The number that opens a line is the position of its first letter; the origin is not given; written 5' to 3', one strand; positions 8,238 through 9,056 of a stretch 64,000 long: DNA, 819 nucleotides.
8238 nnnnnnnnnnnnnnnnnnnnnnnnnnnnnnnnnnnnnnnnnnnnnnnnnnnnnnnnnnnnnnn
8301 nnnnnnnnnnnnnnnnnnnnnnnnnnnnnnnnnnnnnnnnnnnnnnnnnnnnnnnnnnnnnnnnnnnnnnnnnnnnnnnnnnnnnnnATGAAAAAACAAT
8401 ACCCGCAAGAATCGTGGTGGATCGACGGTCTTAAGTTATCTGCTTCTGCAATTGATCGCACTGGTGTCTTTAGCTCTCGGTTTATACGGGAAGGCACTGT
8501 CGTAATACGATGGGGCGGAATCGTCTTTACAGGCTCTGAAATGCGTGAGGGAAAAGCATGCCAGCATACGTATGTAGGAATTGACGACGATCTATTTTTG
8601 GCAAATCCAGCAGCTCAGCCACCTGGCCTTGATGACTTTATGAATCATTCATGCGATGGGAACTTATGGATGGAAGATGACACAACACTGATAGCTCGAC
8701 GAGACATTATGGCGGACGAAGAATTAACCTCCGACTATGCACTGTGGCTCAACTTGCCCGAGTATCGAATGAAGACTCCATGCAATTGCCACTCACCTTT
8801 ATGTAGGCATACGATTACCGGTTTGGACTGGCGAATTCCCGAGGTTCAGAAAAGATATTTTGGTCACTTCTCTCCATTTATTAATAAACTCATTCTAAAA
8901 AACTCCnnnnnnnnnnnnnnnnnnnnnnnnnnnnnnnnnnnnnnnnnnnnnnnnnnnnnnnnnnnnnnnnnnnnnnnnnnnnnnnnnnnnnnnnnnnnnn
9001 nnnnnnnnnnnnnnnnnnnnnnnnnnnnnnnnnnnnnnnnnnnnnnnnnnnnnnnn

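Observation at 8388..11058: AT-rich, tightly packed four-gene cargo cassette: SET methyltransferase - SDR - orphan protein - guanylate-kinase-like P-loop protein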

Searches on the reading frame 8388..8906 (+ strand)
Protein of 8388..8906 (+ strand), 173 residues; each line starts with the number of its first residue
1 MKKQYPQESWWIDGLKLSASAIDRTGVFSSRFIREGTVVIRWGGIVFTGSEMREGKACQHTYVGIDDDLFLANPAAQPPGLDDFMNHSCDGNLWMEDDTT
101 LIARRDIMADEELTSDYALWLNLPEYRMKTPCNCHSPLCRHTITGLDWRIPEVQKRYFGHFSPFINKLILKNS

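Call 3: search_protein_families(library=pfam, proteins=[window:8388-8906:+], max_evalue=1)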
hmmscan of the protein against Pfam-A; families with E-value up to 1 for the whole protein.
window:8388-8906:+ (173 aa): 1 family
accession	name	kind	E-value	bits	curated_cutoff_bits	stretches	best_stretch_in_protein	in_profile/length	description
PF00856.33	SET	-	2.1e-11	44.6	22.4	1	26-117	3-104/105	SET domain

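Call 4: search_protein_families(library=ncbifam, proteins=[window:8388-8906:+], max_evalue=1)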
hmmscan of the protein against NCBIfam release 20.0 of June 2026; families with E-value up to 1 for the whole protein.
window:8388-8906:+ (173 aa): 0 families

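Call 5: search_protein_families(library=padloc, proteins=[window:8388-8906:+], max_evalue=1)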
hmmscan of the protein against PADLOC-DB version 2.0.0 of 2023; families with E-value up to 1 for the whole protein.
window:8388-8906:+ (173 aa): 0 families

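Call 20: search_solved_structures(query=window:8388-8906:+, max_evalue=1, show_alignments=2)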
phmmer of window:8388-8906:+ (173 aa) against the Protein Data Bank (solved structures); distinct sequences matched with E-value up to 1: 32.
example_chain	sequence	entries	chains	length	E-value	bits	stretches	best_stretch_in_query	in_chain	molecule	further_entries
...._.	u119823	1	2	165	1.4e-07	34.6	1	18-142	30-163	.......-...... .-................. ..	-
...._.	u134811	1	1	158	5.3e-07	32.7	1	19-141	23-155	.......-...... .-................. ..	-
7w6a_C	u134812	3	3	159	5.4e-07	32.7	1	19-141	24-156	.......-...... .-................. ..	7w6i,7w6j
5f5e_A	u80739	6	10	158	1.3e-06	31.5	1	19-141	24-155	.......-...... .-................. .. | Histone-lysine N-methyltransferase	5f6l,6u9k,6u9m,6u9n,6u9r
7u5v_A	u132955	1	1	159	1.8e-06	31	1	20-141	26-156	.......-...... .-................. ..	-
6pwv_C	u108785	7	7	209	2.7e-06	30.4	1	19-141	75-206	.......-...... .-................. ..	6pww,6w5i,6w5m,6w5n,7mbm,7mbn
2w5y_A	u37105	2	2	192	1.3e-05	28.2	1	19-141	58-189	HISTONE-LYSINE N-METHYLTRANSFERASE HRX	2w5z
6kiu_K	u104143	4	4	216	1.7e-05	27.9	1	19-141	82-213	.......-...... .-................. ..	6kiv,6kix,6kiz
7ud5_K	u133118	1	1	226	1.9e-05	27.7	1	19-141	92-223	cDNA FLJ56846, highly similar to Zinc finger protein HRX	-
4z4p_A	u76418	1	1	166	9.5e-05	25.4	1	9-145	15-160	Histone-lysine N-methyltransferase 2D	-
5f6k_C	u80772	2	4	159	0.00017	24.6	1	7-141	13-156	Histone-lysine N-methyltransferase 2C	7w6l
5f59_A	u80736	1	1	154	0.00017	24.5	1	7-141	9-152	Histone-lysine N-methyltransferase 2C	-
6kiw_K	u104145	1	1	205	0.00039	23.4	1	7-141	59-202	Histone-lysine N-methyltransferase 2C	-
6ven_N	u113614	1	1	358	0.00046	23.2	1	20-141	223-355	Histone-lysine N-methyltransferase, H3 lysine-4 specific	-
6bx3_E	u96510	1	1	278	0.00064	22.7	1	20-140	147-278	Histone-lysine N-methyltransferase, H3 lysine-4 specific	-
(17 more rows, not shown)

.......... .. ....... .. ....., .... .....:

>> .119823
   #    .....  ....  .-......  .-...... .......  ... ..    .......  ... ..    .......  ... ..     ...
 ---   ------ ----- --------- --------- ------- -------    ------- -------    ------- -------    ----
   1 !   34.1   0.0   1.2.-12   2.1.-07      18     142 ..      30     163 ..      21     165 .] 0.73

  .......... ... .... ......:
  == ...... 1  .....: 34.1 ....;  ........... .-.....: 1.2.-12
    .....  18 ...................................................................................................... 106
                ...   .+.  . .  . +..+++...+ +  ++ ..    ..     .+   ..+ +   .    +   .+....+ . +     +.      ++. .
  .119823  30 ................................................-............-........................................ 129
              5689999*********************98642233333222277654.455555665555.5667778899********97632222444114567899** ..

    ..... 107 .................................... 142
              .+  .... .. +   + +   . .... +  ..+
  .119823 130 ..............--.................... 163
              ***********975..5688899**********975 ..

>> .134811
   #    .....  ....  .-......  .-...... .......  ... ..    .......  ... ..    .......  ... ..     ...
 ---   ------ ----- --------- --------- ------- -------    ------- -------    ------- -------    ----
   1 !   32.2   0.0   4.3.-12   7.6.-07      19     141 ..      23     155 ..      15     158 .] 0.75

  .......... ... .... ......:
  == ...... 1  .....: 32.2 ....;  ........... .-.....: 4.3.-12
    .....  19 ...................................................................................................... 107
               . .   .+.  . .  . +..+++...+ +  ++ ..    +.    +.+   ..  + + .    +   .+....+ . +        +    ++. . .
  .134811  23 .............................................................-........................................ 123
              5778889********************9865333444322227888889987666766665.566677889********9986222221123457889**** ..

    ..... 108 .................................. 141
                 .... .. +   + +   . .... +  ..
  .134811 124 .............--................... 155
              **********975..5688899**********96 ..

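Call 25: find_homologous_proteins(query=window:8388-8906:+, max_evalue=1e-10)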
Query window:8388-8906:+ (173 aa): 428 proteins with E <= 1e-10 among 494 candidates; the best 120 are listed.
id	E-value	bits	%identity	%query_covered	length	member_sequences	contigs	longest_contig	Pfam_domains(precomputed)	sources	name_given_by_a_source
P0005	1.1e-118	412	100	100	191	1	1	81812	PF00856.34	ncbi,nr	ncbi:MAG TPA: SET domain-containing protein-lysine N-methyltransferase [Verrucomicrobiae bacterium]|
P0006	1.2e-75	271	66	98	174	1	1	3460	PF00856.34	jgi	jgi:uncharacterized protein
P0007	1.9e-75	271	67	98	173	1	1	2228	PF00856.34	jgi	jgi:hypothetical protein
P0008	2.5e-73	264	66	98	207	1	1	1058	PF00856.34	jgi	jgi:uncharacterized protein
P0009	5.5e-72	259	64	98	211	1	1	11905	PF00856.34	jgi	-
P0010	1.1e-71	258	62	99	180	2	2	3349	PF00856.34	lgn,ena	-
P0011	2.9e-71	257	64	100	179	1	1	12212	PF00856.34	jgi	jgi:hypothetical protein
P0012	4.9e-68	246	62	97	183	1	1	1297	PF00856.34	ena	-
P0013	8.2e-68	246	62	97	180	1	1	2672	PF00856.34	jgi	-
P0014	2.3e-65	238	60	97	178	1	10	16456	PF00856.34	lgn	-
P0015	4.9e-65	237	62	95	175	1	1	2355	PF00856.34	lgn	-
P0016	2.5e-60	221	57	99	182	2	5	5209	PF00856.34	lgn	-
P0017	4.8e-60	220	57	98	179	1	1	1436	PF00856.34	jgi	jgi:uncharacterized protein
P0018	2.9e-51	192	52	98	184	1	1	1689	PF00856.34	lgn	-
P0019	1.3e-50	190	51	97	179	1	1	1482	PF00856.34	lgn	-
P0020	2.8e-49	185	54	97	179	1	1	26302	PF00856.34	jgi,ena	-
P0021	5.5e-49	184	51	98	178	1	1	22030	PF00856.34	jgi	jgi:SET domain-containing protein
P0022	5.5e-49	184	50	98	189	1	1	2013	PF00856.34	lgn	-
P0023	1.4e-48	183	51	98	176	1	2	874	PF00856.34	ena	-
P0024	7.1e-48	181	48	98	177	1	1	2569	PF00856.34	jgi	jgi:hypothetical protein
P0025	3.1e-47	179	46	97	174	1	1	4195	PF00856.34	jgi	jgi:uncharacterized protein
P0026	4.2e-47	178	50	97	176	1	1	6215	PF00856.34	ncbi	ncbi:MAG: SET domain-containing protein [Thermomicrobiales bacterium]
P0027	7.1e-47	177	51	92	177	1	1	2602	PF00856.34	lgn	-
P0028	1.2e-46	177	51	93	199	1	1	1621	PF00856.34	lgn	-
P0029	1.4e-46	177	47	100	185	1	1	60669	PF00856.34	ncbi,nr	ncbi:MAG: SET domain-containing protein [Chloroflexi bacterium]|nr:SET domain-containing protein [Ch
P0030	4.8e-46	175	48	97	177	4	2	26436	PF00856.34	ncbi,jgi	jgi:hypothetical protein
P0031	1.5e-45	173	47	97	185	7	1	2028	PF00856.34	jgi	jgi:SET domain-containing protein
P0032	2.1e-45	173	45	97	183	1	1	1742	PF00856.34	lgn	-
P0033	2.3e-45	173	48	97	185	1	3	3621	PF00856.34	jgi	jgi:SET domain-containing protein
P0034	4.0e-45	172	46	98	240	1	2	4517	PF14375.12,PF00856.34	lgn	-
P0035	1.6e-44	170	52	84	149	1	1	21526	PF00856.34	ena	-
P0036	1.7e-44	170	48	97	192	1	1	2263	PF00856.34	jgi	jgi:hypothetical protein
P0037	1.9e-44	170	48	96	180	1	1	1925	PF00856.34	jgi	jgi:SET domain-containing protein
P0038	2.5e-44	169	49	97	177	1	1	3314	PF00856.34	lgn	-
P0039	3.6e-44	169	46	97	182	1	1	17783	PF00856.34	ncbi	-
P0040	3.7e-44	169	47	98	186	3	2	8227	PF00856.34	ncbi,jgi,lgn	jgi:hypothetical protein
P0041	4.8e-44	168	48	97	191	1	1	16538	PF00856.34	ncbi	-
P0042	4.9e-44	168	49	94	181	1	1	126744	PF00856.34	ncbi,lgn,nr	ncbi:MAG: SET domain-containing protein-lysine N-methyltransferase [Chloroflexi bacterium]|nr:SET do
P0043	6.8e-44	168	50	95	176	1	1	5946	PF00856.34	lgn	-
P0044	7.0e-44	168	48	99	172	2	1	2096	PF00856.34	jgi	jgi:hypothetical protein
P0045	7.7e-44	168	48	98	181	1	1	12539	PF00856.34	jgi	jgi:hypothetical protein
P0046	1.3e-43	167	49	94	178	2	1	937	PF00856.34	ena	-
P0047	1.8e-43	166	46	98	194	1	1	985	PF00856.34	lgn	-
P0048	2.8e-43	166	50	83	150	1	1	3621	PF00856.34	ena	-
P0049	4.0e-43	165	48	99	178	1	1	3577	PF00856.34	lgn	-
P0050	5.2e-43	165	48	95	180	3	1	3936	PF00856.34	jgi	jgi:hypothetical protein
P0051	7.0e-43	164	48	93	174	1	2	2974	PF00856.34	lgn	-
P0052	7.9e-43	164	51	84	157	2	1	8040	PF00856.34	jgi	jgi:hypothetical protein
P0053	1.3e-42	164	46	98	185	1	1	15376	PF00856.34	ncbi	-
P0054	1.3e-42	164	43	97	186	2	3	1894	PF00856.34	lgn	-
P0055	1.5e-42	163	48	99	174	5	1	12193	PF00856.34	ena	-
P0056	2.6e-42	163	47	99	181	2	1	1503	PF00856.34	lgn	-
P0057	3.0e-42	162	48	90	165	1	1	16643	PF00856.34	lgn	-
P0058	3.4e-42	162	50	85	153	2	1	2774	PF00856.34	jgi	-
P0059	4.1e-42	162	47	98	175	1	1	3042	PF00856.34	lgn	-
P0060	4.7e-42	162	46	92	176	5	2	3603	PF00856.34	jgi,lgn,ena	-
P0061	5.7e-42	161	47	94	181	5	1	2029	PF00856.34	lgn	-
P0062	7.2e-42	161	46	97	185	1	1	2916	PF00856.34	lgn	-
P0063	8.5e-42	161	45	96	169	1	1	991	PF00856.34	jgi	jgi:hypothetical protein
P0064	9.0e-42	161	46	97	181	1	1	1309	PF00856.34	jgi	jgi:hypothetical protein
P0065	1.0e-41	161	44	99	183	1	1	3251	PF00856.34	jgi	jgi:hypothetical protein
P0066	1.2e-41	160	46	92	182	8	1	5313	PF00856.34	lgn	-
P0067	1.3e-41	160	47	92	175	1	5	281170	PF00856.34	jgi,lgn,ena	jgi:hypothetical protein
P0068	1.7e-41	160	46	100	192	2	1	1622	PF00856.34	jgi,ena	-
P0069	2.1e-41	160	51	83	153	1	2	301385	PF00856.34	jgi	jgi:hypothetical protein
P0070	2.5e-41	159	50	83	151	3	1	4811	PF00856.34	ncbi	-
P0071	2.6e-41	159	46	94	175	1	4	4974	PF00856.34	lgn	-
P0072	2.8e-41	159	43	96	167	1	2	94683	PF00856.34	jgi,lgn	jgi:hypothetical protein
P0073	3.0e-41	159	48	93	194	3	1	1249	PF00856.34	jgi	jgi:hypothetical protein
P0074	3.2e-41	159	52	83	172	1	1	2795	PF00856.34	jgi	jgi:hypothetical protein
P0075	3.4e-41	159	47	93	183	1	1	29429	PF00856.34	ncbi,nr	ncbi:MAG: SET domain-containing protein-lysine N-methyltransferase [Xanthomonadaceae bacterium]|nr:S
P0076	4.1e-41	159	44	98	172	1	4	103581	PF00856.34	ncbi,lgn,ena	-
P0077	6.8e-41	158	48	94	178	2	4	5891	PF00856.34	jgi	-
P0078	8.4e-41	158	45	98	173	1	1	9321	PF00856.34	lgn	-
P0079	9.1e-41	158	48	92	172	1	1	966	PF00856.34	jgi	jgi:hypothetical protein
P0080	1.3e-40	157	45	98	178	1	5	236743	PF00856.34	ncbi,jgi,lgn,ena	jgi:hypothetical protein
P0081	1.7e-40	157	48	92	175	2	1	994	PF00856.34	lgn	-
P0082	2.0e-40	156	46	94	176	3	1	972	PF00856.34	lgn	-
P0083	2.0e-40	156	45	98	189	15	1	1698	PF00856.34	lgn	-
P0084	2.1e-40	156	44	99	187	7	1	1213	PF00856.34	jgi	jgi:hypothetical protein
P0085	2.5e-40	156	44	97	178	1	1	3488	PF00856.34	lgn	-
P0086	2.7e-40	156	45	97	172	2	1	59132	PF00856.34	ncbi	ncbi:MAG: SET domain-containing protein [Promethearchaeota archaeon]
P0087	2.8e-40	156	44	98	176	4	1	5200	PF00856.34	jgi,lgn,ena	-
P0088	2.9e-40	156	43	99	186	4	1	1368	PF00856.34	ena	-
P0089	3.3e-40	156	43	99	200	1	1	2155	PF00856.34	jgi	jgi:hypothetical protein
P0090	4.0e-40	155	45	94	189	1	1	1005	PF00856.34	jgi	jgi:hypothetical protein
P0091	4.1e-40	155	44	97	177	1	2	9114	PF00856.34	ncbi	-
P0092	4.5e-40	155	48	95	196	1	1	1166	PF00856.34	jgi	jgi:hypothetical protein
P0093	6.2e-40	155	46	95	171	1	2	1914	PF00856.34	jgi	-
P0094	9.3e-40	154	43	99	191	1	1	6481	PF00856.34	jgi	jgi:hypothetical protein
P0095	1.1e-39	154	45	99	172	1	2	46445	PF00856.34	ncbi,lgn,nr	ncbi:MAG: SET domain-containing protein [Patescibacteria group bacterium]|nr:SET domain-containing p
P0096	1.2e-39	154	43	99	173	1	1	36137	PF00856.34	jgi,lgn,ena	jgi:hypothetical protein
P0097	1.2e-39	154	44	99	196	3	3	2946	PF00856.34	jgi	jgi:uncharacterized protein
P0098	1.5e-39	154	45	92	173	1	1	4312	PF00856.34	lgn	-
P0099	1.5e-39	154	43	98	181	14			PF00856.34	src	-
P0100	1.6e-39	154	44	95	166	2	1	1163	PF00856.34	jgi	jgi:hypothetical protein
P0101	1.8e-39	153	44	99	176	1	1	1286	PF00856.34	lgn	-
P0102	1.9e-39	153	43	99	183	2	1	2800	PF00856.34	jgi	jgi:hypothetical protein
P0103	2.0e-39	153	44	99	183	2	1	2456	PF00856.34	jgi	jgi:hypothetical protein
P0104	2.1e-39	153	45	99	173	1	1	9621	PF00856.34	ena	-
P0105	2.4e-39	153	43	98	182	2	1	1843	PF00856.34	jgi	jgi:uncharacterized protein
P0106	3.8e-39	152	46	97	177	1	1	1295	PF00856.34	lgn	-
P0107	3.9e-39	152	44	99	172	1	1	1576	PF00856.34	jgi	jgi:SET domain-containing protein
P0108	4.0e-39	152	47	92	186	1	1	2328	PF00856.34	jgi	jgi:SET domain-containing protein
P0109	4.4e-39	152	46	95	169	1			PF00856.34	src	-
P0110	4.5e-39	152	45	99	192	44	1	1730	PF00856.34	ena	-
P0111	4.6e-39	152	45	93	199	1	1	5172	PF00856.34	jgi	jgi:hypothetical protein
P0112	5.0e-39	152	44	98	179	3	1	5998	PF00856.34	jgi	jgi:SET domain-containing protein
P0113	5.5e-39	152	44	98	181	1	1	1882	PF00856.34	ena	-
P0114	5.6e-39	152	45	98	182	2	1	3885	PF00856.34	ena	-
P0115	6.2e-39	152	43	97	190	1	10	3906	PF00856.34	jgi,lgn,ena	-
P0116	6.4e-39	152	44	98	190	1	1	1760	PF00856.34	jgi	jgi:SET domain-containing protein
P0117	7.2e-39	151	46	91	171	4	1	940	PF00856.34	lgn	-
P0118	7.4e-39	151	45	99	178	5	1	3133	PF00856.34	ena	-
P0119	7.7e-39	151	46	92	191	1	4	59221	PF00856.34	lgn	-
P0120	8.0e-39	151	46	97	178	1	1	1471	PF00856.34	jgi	jgi:uncharacterized protein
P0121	8.1e-39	151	45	93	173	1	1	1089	PF00856.34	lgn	-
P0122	8.5e-39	151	46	98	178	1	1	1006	PF00856.34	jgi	jgi:uncharacterized protein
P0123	8.9e-39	151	43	99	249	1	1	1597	PF00856.34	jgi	jgi:hypothetical protein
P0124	9.1e-39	151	45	97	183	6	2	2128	PF00856.34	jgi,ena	-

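Call 26: find_encoding_contigs(protein=P0009, flank=8000, max_places=2)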
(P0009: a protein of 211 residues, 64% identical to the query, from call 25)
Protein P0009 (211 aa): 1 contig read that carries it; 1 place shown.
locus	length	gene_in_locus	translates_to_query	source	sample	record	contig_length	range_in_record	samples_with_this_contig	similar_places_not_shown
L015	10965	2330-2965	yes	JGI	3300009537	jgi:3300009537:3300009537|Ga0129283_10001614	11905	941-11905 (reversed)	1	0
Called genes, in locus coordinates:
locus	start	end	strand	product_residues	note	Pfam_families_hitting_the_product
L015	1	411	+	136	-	?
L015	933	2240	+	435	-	PF13356:Arm-DNA-bind_3, PF14659:Phage_int_SAM_3 (weak), PF22022:Phage_int_M (faint), PF00589:Phage_integrase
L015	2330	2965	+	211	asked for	PF00856:SET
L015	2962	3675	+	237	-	PF00106:adh_short, PF08659:KR, PF13561:adh_short_C2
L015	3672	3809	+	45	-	-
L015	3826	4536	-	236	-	PF02463:SMC_N, PF13175:AAA_15, PF13476:AAA_23, PF13514:AAA_27 (weak), PF13555:AAA_29 (faint)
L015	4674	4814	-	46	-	-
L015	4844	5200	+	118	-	PF01050:MannoseP_isomer, PF07883:Cupin_2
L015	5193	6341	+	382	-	PF04041:Glyco_hydro_130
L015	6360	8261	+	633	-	PF04041:Glyco_hydro_130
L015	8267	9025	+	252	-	PF00702:Hydrolase (faint), PF05116:S6PP (faint), PF08282:Hydrolase_3, PF03332:PMM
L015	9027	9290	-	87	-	PF01649:Ribosomal_S20p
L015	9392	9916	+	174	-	PF01330:RuvA_N, PF14520:HHH_5, PF07499:RuvA_C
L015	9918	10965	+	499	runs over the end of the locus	PF08245:Mur_ligase_M, PF02875:Mur_ligase_C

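Call 27: find_encoding_contigs(protein=P0011, flank=8000, max_places=2)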
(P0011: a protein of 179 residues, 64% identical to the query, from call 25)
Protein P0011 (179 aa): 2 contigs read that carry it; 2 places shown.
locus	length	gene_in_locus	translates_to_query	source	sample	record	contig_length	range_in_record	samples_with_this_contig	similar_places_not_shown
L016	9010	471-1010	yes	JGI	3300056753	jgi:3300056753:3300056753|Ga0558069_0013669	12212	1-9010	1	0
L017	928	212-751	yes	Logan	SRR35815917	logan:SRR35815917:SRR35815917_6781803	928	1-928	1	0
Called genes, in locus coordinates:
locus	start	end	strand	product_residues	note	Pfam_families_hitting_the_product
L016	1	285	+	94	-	?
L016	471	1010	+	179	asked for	PF00856:SET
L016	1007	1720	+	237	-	PF00106:adh_short, PF08659:KR, PF13561:adh_short_C2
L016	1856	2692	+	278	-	-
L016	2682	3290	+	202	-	-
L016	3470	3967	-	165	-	-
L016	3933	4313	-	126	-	-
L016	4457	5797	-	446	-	-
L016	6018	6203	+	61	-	-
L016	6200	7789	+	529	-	PF00239:Resolvase, PF07508:Recombinase (weak), PF13408:Zn_ribbon_recom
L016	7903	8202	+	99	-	-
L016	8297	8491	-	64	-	-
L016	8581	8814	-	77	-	-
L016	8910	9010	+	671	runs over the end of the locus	PF12728:HTH_17, PF00270:DEAD (weak), PF04851:ResIII, PF00271:Helicase_C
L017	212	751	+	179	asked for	PF00856:SET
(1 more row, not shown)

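Call 28: find_encoding_contigs(protein=P0020, flank=6000, max_places=2)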
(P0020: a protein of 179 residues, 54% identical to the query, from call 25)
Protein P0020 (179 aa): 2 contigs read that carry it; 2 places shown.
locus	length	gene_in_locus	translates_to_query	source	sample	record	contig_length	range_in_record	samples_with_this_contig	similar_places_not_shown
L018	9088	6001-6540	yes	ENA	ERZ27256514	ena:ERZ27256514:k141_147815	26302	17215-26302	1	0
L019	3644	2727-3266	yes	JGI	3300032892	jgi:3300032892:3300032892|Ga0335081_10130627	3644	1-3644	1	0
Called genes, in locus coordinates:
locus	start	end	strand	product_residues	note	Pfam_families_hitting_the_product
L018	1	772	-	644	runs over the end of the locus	PF19864:Radical_SAM_N2, PF02310:B12-binding (faint), PF04055:Radical_SAM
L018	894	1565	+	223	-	-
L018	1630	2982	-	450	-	PF26514:DUF8173 (faint)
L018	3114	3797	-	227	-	PF12796:Ank_2, PF24521:Ank_KRIT1 (weak), PF13857:Ank_5 (weak), PF00023:Ank, PF13606:Ank_3 (weak), PF13637:Ank_4, PF12796:Ank_2, PF13857:Ank_5, +1 more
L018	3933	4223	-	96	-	PF01894:YjbQ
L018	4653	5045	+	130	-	PF00856:SET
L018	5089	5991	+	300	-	-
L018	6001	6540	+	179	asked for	PF00856:SET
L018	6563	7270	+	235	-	PF00106:adh_short, PF08659:KR, PF13561:adh_short_C2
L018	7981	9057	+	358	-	-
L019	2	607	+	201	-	?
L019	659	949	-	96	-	PF01894:YjbQ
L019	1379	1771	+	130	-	PF00856:SET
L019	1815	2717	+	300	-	-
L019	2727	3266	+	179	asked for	PF00856:SET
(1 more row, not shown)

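Call 67: find_encoding_contigs(protein=P0021, flank=6000, max_places=1)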
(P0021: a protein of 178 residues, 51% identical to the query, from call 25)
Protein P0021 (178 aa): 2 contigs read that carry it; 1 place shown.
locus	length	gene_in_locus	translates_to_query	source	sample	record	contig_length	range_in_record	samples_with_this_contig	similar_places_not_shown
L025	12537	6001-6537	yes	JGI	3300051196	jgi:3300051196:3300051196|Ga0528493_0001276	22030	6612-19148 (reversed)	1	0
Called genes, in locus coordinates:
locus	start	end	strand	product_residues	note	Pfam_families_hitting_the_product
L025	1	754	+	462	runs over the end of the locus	-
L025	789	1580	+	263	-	PF00106:adh_short, PF08659:KR, PF13561:adh_short_C2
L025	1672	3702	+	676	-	PF20581:DUF6785, PF20580:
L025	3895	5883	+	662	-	PF20581:DUF6785, PF20580:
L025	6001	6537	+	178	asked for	PF00856:SET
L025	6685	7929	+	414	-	PF00251:Glyco_hydro_32N (weak), PF04041:Glyco_hydro_130 (weak)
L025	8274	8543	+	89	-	PF11746:DUF3303, PF08734:GYD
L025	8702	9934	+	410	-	PF05977:MFS_3 (faint), PF07690:MFS_1, PF03209:PUCC (faint), PF07690:MFS_1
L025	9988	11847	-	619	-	PF02730:AFOR_N, PF01314:AFOR_C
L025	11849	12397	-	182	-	PF14697:Fer4_21 (faint), PF13237:Fer4_10 (weak), PF13247:Fer4_11, PF12838:Fer4_7, PF13187:Fer4_9, PF25160:LdpA_Fe-S-bd (weak), PF00037:Fer4 (weak), PF12797:Fer4_2 (weak), +1 more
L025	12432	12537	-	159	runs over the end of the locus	PF15956:DUF4760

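Call 68: find_encoding_contigs(protein=P0042, flank=6000, max_places=1)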
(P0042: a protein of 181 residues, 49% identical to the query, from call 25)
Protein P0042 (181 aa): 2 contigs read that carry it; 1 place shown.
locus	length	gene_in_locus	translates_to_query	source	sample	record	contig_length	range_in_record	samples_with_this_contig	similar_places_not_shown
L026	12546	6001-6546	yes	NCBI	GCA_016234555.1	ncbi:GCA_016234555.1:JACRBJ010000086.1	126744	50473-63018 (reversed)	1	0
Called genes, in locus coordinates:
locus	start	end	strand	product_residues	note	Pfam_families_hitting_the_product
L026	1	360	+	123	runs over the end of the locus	PF04892:VanZ-LLP1 (weak), PF10990:DUF2809 (faint)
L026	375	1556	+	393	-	PF01306:LacY_symp (weak), PF07690:MFS_1, PF12832:MFS_1_like, PF00083:Sugar_tr, PF13347:MFS_2 (weak), PF07690:MFS_1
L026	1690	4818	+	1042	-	PF08448:PAS_4, PF08448:PAS_4, PF13426:PAS_9, PF00989:PAS, PF08448:PAS_4, PF13426:PAS_9, PF00512:HisKA, PF02518:HATPase_c, +7 more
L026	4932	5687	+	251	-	PF02517:Rce1-like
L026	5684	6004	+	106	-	PF02426:MIase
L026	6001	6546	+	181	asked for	PF00856:SET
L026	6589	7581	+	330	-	PF01073:3Beta_HSD, PF01370:Epimerase, PF02719:Polysacc_synt_2, PF04321:RmlD_sub_bind, PF05368:NmrA, PF07993:NAD_binding_4, PF13460:NAD_binding_10, PF16363:GDP_Man_Dehyd, +1 more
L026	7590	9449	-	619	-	PF00009:GTP_EFTU, PF22042:EF-G_D2, PF03144:GTP_EFTU_D2, PF14492:EFG_III (weak), PF00679:EFG_C, PF21018:BipA_C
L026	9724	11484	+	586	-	PF16927:HisKA_7TM, PF00512:HisKA, PF02518:HATPase_c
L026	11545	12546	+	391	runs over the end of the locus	PF00817:IMS, PF21999:IMS_HHH_1 (weak), PF11799:IMS_C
